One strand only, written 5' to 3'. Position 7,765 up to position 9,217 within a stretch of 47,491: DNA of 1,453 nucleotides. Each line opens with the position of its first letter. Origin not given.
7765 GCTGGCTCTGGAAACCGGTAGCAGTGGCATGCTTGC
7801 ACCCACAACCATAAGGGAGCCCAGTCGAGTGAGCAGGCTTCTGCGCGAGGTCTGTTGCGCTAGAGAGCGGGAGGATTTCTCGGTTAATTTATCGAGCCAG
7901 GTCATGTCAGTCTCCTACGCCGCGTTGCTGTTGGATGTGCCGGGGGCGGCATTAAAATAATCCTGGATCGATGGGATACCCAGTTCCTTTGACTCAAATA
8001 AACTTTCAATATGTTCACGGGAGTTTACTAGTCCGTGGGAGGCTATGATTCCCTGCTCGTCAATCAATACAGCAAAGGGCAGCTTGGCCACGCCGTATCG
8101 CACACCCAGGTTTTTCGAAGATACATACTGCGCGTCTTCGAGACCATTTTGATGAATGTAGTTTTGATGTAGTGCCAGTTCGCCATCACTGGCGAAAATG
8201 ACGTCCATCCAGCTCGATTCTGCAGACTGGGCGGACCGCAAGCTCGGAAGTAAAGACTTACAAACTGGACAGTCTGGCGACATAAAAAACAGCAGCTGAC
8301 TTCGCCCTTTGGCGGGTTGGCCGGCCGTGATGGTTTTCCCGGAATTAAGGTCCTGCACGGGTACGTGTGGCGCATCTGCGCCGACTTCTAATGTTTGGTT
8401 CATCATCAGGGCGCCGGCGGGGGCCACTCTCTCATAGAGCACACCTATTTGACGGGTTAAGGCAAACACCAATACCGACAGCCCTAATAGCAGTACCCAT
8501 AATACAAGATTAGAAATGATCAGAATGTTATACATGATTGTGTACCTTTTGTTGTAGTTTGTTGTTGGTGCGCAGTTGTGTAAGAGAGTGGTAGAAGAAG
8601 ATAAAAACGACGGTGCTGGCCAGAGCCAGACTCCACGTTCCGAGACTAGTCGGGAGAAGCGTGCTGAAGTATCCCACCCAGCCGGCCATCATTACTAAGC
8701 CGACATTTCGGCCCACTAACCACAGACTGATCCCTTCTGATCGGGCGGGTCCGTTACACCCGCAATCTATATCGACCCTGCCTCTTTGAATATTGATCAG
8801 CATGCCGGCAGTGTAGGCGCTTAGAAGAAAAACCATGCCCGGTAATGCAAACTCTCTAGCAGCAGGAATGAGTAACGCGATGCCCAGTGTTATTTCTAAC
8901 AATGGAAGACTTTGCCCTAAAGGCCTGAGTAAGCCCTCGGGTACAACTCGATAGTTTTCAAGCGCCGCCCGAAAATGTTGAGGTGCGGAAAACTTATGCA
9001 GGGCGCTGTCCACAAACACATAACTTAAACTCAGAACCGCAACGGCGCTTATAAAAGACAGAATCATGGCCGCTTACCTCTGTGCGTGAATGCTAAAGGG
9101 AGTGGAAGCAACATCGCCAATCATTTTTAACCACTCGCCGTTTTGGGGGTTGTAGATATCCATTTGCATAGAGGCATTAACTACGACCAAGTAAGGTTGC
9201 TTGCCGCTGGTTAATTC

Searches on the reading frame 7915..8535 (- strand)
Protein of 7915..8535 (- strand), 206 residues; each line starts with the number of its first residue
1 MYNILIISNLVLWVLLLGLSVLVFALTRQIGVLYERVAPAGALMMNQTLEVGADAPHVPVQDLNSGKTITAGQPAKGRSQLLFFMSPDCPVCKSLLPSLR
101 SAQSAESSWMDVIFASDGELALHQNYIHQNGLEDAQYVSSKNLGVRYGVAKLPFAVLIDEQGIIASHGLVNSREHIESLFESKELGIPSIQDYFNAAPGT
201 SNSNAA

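Call 33: search_protein_families(library=pfam, proteins=[window:7915-8535:-])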
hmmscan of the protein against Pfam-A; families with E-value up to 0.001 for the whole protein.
window:7915-8535:- (206 aa): 4 families
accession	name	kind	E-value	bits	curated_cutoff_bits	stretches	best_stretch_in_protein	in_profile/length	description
PF00578.27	AhpC-TSA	-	2.9e-06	27.6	26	1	51-165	1-122/124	AhpC/TSA family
PF13098.12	Thioredoxin_2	-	4.4e-06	27.4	27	1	76-172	4-97/104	Thioredoxin-like domain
PF08534.16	Redoxin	-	1.1e-05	25.7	26.6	1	51-174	2-138/148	Redoxin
PF13905.12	Thioredoxin_8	-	4.1e-05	24.3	27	1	80-163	4-93/94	Thioredoxin-like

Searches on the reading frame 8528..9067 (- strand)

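Call 33: search_protein_families(library=pfam, proteins=[window:8528-9067:-])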
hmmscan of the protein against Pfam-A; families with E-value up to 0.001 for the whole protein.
window:8528-9067:- (179 aa): 1 family
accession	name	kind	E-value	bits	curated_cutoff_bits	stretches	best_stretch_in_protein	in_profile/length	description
PF07291.16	MauE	-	2.2e-26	93.1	27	1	5-133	3-127/128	Methylamine utilisation protein MauE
